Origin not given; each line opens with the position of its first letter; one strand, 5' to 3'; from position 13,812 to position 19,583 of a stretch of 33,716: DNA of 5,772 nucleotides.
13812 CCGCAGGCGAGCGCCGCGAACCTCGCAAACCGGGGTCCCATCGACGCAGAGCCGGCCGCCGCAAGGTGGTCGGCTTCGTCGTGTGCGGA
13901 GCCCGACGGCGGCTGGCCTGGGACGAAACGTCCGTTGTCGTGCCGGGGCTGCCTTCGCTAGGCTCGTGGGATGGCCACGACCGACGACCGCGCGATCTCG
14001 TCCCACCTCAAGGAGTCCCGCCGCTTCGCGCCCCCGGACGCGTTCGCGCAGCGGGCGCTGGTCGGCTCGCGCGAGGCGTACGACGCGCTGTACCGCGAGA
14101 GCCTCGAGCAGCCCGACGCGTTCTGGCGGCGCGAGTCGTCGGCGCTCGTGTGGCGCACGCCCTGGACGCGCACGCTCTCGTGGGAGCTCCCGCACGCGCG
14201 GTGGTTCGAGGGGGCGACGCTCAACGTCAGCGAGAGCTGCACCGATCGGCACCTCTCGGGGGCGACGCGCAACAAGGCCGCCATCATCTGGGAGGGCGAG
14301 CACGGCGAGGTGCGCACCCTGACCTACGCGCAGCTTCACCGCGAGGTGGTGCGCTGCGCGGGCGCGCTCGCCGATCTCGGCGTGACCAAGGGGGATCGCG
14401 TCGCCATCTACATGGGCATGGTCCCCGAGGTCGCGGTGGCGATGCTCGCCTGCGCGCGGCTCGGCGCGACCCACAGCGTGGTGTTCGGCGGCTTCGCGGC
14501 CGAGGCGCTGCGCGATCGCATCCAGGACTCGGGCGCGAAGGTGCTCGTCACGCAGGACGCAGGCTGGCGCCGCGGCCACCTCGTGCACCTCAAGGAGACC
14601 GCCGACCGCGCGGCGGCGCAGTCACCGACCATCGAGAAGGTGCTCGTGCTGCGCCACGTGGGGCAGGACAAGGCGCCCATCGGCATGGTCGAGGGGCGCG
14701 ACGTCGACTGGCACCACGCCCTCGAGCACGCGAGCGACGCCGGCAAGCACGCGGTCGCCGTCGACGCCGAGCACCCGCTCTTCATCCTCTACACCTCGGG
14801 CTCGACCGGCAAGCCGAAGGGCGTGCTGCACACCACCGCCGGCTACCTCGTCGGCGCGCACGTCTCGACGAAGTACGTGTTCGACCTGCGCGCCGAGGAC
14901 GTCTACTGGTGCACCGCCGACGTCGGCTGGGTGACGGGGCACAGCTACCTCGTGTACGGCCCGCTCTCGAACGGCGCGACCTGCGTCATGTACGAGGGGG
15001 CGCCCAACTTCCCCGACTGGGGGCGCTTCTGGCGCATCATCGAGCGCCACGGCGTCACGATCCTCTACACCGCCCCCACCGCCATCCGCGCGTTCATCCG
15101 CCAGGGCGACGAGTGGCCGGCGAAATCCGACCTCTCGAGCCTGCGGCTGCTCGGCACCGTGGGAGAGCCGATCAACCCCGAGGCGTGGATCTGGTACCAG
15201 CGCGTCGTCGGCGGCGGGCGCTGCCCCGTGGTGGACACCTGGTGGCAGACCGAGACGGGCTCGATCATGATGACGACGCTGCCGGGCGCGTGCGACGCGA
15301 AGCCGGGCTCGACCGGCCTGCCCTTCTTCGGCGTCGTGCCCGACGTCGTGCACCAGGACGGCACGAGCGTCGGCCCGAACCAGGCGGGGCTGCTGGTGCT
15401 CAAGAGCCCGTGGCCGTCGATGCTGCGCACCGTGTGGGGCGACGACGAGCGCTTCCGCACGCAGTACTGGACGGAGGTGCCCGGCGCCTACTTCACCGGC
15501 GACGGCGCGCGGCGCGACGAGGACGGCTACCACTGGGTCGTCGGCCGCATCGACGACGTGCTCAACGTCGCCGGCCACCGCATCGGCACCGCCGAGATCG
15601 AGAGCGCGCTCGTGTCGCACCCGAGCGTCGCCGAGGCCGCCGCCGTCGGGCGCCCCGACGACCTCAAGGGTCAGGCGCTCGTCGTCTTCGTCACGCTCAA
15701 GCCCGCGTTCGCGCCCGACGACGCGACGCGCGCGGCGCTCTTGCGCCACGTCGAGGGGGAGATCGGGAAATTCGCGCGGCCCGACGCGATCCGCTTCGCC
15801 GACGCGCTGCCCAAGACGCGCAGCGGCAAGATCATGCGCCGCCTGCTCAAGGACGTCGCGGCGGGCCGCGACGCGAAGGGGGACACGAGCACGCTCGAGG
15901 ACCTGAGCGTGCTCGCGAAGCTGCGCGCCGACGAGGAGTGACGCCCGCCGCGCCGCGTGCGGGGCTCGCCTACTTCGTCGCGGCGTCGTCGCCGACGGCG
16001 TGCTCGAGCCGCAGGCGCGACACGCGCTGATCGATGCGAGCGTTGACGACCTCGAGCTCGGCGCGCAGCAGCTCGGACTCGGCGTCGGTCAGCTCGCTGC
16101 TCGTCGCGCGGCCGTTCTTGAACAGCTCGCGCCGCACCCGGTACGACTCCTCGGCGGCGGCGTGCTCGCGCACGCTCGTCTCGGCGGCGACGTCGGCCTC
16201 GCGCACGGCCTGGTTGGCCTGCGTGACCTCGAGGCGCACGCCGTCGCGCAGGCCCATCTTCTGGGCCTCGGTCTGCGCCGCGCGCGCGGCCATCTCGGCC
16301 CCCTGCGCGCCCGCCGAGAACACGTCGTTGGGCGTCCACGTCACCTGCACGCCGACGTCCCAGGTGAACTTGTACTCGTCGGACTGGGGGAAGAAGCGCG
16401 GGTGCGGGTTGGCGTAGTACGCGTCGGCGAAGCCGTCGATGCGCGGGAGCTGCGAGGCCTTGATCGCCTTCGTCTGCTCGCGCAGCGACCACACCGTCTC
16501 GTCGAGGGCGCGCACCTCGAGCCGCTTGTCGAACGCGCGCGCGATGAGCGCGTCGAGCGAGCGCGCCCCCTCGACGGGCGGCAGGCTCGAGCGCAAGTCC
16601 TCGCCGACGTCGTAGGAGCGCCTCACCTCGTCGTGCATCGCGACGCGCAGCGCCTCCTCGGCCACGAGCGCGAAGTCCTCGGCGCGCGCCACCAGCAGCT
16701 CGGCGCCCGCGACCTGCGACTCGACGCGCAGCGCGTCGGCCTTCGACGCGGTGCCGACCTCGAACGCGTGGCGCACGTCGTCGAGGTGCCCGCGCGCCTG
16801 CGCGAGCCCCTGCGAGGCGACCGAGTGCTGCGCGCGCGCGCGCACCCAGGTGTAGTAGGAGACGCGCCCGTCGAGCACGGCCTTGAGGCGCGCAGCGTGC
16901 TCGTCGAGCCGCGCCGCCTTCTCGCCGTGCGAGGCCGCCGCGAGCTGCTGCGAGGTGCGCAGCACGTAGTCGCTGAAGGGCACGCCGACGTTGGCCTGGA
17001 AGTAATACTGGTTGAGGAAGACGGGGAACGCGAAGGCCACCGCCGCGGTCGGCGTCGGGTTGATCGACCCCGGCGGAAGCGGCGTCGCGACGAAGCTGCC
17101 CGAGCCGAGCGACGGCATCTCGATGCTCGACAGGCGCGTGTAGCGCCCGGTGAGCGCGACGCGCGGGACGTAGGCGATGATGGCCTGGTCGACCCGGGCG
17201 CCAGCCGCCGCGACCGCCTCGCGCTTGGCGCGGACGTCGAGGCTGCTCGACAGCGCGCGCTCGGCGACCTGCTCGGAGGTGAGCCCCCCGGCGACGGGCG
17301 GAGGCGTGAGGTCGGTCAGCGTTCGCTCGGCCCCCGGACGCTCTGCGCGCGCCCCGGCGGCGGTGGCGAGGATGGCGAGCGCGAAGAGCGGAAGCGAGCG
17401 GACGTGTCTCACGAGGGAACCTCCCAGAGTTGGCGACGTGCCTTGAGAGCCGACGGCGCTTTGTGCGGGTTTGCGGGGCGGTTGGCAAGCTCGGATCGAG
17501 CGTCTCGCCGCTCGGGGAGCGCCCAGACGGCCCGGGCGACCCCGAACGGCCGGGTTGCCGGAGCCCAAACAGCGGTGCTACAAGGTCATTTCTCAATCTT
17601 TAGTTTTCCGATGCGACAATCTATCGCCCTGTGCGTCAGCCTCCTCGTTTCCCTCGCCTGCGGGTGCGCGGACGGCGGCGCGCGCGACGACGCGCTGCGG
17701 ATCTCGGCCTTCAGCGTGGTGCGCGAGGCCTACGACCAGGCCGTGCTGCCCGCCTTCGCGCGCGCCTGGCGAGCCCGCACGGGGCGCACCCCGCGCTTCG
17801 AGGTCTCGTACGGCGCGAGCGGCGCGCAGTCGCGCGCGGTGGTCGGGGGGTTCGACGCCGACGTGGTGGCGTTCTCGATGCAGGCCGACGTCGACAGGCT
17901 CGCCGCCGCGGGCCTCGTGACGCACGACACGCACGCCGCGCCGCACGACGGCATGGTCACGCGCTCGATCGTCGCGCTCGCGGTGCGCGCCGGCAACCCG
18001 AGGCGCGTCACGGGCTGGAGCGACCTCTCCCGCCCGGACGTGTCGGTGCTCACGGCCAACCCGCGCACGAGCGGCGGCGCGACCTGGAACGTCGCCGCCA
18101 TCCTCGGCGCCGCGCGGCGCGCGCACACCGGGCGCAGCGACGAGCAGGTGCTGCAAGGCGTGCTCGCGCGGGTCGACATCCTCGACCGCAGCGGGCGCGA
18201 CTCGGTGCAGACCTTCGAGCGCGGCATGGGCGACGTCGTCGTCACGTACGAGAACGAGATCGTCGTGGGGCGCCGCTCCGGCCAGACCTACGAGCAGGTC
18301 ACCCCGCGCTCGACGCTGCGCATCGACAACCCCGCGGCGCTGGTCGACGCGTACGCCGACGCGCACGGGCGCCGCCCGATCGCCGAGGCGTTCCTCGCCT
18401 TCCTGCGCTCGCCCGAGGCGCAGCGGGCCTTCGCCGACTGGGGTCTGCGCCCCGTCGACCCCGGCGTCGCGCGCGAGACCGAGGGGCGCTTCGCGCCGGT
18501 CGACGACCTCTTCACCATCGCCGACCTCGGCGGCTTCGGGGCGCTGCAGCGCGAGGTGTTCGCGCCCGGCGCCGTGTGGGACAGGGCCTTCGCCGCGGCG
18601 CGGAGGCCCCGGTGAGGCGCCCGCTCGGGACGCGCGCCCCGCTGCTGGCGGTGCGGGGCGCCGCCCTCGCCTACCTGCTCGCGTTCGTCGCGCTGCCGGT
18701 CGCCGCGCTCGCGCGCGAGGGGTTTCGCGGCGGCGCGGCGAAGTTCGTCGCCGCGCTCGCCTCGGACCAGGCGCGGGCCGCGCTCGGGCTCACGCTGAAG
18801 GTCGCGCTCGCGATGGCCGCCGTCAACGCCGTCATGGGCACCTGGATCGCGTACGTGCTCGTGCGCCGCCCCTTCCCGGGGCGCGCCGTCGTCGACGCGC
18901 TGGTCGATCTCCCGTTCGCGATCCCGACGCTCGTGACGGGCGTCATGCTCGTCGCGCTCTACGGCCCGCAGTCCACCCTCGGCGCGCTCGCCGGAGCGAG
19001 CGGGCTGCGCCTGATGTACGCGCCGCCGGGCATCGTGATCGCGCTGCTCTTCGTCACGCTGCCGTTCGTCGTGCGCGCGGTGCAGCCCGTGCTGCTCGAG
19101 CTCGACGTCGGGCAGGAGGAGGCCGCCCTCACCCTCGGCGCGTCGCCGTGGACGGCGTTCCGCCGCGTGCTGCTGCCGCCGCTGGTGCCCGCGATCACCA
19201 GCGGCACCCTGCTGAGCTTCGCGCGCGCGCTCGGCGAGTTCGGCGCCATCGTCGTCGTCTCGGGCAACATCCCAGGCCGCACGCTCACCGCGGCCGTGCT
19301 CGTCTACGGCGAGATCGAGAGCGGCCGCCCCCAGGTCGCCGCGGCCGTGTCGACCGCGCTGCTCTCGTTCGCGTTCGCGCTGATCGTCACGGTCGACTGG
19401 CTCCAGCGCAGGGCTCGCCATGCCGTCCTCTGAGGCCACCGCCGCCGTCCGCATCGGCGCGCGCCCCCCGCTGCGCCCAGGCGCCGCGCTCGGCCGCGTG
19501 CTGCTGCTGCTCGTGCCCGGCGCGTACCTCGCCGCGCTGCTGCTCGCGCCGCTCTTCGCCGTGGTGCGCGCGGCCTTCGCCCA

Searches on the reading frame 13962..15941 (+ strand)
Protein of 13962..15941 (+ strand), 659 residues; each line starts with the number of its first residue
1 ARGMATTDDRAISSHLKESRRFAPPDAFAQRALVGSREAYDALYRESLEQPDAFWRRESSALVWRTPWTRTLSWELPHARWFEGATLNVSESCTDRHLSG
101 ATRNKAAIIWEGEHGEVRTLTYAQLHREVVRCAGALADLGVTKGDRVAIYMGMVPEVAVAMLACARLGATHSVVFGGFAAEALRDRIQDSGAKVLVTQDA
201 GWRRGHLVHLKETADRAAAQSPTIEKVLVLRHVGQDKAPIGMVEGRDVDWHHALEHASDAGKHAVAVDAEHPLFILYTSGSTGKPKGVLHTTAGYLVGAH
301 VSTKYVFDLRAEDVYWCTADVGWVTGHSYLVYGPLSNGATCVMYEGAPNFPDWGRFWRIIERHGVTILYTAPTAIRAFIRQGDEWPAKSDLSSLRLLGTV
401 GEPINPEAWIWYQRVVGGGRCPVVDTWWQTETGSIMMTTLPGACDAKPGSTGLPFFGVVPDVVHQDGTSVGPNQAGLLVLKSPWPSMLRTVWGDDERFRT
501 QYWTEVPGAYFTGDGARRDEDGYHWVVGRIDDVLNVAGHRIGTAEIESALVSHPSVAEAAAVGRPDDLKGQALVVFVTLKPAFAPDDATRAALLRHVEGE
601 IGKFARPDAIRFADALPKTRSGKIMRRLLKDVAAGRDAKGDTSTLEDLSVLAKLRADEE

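Call 18: search_protein_families(library=pfam, proteins=[window:13962-15941:+], max_evalue=0.001)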
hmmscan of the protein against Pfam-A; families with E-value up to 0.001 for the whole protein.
window:13962-15941:+ (659 aa): 3 families
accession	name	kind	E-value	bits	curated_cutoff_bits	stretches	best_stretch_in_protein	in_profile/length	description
PF00501.34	AMP-binding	-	9.7e-89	298.3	29.9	1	102-484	8-378/384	AMP-binding enzyme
PF13193.12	AMP-binding_C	-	1.6e-27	96.6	24.5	1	545-623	1-76/76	AMP-binding enzyme C-terminal domain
PF16177.11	ACAS_N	-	2e-18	66.4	27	1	40-93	1-55/55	Acetyl-coenzyme A synthetase N-terminus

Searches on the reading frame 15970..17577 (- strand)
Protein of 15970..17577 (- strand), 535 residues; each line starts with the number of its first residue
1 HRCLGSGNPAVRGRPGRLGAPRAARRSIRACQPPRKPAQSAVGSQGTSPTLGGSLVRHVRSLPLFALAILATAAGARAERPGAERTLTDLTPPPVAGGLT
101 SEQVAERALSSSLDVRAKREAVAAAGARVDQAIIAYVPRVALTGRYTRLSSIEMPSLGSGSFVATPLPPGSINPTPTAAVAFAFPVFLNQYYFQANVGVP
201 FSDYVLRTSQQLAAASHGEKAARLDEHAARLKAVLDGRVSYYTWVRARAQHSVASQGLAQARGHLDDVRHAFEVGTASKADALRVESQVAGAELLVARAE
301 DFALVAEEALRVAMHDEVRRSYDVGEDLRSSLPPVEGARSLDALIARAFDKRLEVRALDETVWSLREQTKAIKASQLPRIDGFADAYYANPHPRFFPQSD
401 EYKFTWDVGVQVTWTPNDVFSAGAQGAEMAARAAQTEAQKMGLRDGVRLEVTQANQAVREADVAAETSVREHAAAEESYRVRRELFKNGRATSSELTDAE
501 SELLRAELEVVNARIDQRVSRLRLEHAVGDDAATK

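Call 18: search_protein_families(library=pfam, proteins=[window:15970-17577:-], max_evalue=0.001)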
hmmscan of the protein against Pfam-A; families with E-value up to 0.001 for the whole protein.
window:15970-17577:- (535 aa): 1 family
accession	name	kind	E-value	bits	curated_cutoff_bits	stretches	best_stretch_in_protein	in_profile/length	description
PF02321.23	OEP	-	6.3e-36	124.4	22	2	341-529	1-187/187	Outer membrane efflux protein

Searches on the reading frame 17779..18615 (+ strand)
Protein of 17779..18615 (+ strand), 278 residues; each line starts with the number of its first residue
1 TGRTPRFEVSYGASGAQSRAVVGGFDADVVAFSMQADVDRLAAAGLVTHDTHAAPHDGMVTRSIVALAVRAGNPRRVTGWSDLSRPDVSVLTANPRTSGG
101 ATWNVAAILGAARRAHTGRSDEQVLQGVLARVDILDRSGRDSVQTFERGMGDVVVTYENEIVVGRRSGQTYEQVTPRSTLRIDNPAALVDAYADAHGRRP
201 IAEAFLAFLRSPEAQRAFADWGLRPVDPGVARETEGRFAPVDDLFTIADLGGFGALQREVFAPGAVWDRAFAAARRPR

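Call 18: search_protein_families(library=pfam, proteins=[window:17779-18615:+], max_evalue=0.001)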
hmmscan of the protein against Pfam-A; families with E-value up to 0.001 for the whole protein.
window:17779-18615:+ (278 aa): 2 families
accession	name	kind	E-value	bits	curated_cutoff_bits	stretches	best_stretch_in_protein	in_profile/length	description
PF13531.11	SBP_bac_11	-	3.6e-33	115.7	25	1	6-224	27-227/227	Bacterial extracellular solute-binding protein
PF13416.11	SBP_bac_8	-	0.00034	20.9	27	1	138-232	174-267/279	Bacterial extracellular solute-binding protein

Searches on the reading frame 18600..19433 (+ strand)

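Call 17: search_protein_families(library=pfam, proteins=[window:18600-19433:+], max_evalue=0.001)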
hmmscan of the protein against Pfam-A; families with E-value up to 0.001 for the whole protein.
window:18600-19433:+ (277 aa): 1 family
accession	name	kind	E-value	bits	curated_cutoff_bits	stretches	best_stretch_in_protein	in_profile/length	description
PF00528.27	BPD_transp_1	-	5.7e-18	65.7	26.4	1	78-272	3-182/184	Binding-protein-dependent transport system inner membrane component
